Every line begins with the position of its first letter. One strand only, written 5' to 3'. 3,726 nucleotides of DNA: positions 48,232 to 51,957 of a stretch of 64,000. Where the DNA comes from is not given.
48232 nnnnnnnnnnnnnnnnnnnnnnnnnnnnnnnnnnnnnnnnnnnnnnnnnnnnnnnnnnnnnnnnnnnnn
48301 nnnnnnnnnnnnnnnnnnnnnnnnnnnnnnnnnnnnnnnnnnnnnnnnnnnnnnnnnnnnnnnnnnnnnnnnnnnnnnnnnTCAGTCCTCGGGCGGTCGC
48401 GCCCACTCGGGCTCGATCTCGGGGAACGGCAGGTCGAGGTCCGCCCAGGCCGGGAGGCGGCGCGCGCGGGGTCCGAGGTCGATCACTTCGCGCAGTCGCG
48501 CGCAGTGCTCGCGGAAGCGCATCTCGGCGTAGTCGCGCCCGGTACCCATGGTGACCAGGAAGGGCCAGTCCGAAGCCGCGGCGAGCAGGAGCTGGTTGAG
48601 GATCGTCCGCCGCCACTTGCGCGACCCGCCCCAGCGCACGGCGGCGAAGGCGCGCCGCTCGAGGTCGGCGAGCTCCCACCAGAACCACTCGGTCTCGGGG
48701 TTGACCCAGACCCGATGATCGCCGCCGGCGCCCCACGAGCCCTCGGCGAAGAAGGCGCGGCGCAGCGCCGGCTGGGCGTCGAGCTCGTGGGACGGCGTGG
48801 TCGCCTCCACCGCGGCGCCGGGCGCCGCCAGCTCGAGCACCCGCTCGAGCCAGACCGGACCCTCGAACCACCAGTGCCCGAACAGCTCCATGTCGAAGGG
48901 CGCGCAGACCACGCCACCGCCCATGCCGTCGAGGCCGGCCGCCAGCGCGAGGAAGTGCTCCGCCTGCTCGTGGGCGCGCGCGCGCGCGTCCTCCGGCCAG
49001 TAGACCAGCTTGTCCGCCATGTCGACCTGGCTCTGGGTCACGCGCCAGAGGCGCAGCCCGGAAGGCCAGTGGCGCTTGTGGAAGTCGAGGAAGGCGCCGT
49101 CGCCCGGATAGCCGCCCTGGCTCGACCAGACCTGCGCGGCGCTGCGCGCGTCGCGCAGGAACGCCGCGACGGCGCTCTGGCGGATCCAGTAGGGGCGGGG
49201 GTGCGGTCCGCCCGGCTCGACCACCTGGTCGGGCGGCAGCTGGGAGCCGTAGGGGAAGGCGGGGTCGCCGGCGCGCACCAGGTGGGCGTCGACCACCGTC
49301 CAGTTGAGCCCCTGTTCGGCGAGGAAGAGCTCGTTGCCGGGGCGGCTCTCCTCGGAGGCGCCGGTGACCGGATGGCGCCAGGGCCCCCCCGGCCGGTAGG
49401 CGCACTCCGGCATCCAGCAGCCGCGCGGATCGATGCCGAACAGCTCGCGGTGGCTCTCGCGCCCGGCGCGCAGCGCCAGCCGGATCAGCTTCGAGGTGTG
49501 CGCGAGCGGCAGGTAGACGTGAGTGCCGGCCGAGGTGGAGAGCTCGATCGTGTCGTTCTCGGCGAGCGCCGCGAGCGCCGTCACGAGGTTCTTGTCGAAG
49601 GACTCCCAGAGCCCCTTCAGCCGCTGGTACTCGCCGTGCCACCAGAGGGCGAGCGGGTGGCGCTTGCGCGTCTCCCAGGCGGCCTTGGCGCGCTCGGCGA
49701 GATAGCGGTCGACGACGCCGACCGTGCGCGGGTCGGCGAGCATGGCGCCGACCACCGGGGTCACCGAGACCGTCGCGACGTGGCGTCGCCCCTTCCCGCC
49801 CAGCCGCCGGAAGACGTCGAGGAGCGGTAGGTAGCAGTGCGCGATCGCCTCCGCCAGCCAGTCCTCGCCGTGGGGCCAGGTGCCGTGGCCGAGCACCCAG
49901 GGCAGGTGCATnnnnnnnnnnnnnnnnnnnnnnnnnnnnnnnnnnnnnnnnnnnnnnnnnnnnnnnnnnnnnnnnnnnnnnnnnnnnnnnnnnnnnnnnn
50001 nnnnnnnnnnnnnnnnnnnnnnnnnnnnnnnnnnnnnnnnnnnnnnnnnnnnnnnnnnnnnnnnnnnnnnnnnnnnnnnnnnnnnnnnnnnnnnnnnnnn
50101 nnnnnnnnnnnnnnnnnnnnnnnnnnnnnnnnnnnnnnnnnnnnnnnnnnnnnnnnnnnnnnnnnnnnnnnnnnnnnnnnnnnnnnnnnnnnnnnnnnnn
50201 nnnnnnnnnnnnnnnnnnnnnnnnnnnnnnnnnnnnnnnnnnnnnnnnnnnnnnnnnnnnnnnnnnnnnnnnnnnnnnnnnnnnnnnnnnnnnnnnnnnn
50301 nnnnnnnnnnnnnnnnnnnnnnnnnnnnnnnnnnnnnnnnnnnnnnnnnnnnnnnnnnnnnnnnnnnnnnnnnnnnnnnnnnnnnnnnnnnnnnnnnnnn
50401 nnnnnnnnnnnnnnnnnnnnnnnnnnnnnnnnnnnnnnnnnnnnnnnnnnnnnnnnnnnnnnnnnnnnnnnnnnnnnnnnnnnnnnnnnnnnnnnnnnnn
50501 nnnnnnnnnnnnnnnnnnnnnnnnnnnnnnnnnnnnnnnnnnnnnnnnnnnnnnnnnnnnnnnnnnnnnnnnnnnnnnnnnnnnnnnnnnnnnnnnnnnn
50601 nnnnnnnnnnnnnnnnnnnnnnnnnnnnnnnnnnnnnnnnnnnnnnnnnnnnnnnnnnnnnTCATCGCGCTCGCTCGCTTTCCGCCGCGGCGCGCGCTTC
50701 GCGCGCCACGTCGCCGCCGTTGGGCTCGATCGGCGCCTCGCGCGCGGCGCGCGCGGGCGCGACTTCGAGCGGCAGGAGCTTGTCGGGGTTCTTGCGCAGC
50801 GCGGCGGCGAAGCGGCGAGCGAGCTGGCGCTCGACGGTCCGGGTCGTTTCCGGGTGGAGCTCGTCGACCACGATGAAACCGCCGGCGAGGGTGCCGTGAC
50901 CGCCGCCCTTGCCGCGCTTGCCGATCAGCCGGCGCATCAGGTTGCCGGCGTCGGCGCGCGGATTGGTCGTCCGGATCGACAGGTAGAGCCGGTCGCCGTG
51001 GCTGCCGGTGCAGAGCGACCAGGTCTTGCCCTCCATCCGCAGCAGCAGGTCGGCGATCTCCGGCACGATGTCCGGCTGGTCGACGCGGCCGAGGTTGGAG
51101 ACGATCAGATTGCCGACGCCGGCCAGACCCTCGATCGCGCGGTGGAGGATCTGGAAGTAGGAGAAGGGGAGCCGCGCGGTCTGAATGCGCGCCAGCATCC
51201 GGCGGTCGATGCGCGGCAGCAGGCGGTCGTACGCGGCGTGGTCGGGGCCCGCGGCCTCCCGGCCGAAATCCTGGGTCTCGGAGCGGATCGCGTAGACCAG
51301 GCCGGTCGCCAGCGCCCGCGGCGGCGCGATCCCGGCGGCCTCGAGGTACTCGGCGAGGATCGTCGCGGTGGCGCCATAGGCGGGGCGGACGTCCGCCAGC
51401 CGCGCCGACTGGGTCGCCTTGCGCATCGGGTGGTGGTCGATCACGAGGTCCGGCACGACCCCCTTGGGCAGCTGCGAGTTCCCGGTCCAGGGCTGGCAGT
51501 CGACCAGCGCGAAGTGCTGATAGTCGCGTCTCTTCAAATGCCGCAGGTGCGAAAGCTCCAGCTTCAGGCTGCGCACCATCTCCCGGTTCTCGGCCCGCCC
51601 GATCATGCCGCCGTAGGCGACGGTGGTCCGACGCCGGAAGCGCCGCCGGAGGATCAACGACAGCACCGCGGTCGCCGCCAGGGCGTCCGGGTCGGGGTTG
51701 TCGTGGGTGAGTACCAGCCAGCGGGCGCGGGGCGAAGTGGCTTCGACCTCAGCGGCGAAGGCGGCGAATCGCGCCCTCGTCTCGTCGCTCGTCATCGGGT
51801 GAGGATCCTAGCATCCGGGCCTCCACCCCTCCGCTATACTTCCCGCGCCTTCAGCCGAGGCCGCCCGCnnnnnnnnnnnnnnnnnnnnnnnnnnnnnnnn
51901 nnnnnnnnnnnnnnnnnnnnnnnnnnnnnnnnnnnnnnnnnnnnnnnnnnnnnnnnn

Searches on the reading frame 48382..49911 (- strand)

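Call 19: search_protein_families(library=ncbifam, max_evalue=0.01, proteins=[window:48382-49911:-])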
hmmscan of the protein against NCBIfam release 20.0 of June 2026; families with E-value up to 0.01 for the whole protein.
window:48382-49911:- (509 aa): 2 families
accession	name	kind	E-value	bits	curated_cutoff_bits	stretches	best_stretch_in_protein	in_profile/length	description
NF041566.1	branchenz_Thermus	equivalog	1.1e-110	370.9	920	1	2-502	10-524/527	1,4-alpha-glucan branching protein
NF041133.1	branch_enz_Thcocales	equivalog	3.4e-105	352.6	1000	1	2-475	10-495/553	1,4-alpha-glucan branching protein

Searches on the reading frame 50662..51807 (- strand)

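Call 19: search_protein_families(library=ncbifam, max_evalue=0.01, proteins=[window:50662-51807:-])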
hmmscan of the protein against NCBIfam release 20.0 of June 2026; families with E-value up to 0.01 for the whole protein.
window:50662-51807:- (381 aa): 4 families
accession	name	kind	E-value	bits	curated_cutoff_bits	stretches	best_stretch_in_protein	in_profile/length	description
NF003877.0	PRK05427.1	equivalog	6.4e-09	35.7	283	1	30-181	4-152/308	manganese-dependent inorganic pyrophosphatase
NF041569.1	A-tRNAntase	equivalog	9.4e-06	24.1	1440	1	80-352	49-329/880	A-adding tRNA nucleotidyltransferase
NF011443.0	PRK14869.1-5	equivalog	0.0038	15.7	335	0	122-178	331-387/546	putative manganese-dependent inorganic diphosphatase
NF011445.0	PRK14869.2-1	equivalog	0.0039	15.7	483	0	122-178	332-388/548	putative manganese-dependent inorganic diphosphatase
